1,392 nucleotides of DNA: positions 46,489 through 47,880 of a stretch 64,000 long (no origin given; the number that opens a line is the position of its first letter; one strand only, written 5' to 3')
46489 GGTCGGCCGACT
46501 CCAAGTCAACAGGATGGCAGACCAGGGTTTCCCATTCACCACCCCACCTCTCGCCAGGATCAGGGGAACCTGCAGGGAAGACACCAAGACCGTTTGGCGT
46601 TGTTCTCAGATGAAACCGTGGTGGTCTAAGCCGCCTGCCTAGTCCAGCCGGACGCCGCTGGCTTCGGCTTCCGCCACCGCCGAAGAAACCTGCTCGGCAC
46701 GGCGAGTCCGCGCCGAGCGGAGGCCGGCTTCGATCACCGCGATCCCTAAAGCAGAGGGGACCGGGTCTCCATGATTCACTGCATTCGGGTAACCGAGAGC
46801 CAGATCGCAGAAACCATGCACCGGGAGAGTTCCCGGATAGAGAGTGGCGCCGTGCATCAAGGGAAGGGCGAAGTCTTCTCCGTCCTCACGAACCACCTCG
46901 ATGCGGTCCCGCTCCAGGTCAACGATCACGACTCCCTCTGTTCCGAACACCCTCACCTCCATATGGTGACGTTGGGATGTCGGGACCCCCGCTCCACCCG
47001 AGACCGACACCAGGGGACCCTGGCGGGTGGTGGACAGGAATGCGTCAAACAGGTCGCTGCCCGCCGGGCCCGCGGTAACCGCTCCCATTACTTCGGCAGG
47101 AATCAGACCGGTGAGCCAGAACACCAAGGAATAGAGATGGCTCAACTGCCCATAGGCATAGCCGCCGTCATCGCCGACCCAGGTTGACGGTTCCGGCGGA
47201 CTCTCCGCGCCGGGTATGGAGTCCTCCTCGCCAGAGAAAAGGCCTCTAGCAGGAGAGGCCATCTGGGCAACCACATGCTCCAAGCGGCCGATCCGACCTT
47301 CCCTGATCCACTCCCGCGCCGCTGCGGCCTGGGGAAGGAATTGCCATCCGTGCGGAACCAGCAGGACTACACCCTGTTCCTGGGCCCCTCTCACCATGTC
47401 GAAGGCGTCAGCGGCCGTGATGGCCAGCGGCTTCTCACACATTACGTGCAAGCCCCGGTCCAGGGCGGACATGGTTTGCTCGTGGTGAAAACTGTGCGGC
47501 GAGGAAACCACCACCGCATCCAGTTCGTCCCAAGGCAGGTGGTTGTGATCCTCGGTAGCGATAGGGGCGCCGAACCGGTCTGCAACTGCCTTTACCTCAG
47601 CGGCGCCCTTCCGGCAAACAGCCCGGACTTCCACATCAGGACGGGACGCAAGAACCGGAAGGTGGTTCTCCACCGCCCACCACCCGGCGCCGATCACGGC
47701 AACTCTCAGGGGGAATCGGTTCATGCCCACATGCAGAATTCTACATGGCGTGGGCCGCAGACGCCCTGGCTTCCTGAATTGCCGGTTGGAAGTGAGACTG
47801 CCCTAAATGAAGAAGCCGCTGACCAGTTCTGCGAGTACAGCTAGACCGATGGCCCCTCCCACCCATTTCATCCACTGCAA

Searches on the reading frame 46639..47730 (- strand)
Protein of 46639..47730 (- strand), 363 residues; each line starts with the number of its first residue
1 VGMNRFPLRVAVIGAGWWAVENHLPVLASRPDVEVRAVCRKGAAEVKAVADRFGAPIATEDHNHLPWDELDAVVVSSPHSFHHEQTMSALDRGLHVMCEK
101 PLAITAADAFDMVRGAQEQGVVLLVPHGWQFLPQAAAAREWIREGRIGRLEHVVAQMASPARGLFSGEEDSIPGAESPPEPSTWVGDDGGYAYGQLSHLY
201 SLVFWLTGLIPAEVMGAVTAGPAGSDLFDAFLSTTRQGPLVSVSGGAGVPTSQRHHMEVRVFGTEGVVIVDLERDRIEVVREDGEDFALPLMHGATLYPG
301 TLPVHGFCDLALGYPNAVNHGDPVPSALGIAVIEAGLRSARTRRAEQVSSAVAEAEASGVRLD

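Call 11: search_protein_families(library=pfam, proteins=[window:46639-47730:-])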
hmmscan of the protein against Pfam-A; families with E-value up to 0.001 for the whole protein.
window:46639-47730:- (363 aa): 2 families
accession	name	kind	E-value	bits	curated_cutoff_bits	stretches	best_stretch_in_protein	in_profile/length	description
PF01408.29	GFO_IDH_MocA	-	6.4e-28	98.3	24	1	8-125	1-118/120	Oxidoreductase family, NAD-binding Rossmann fold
PF22725.1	GFO_IDH_MocA_C3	-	8.2e-10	39.2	27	1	137-268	3-123/124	GFO/IDH/MocA C-terminal domain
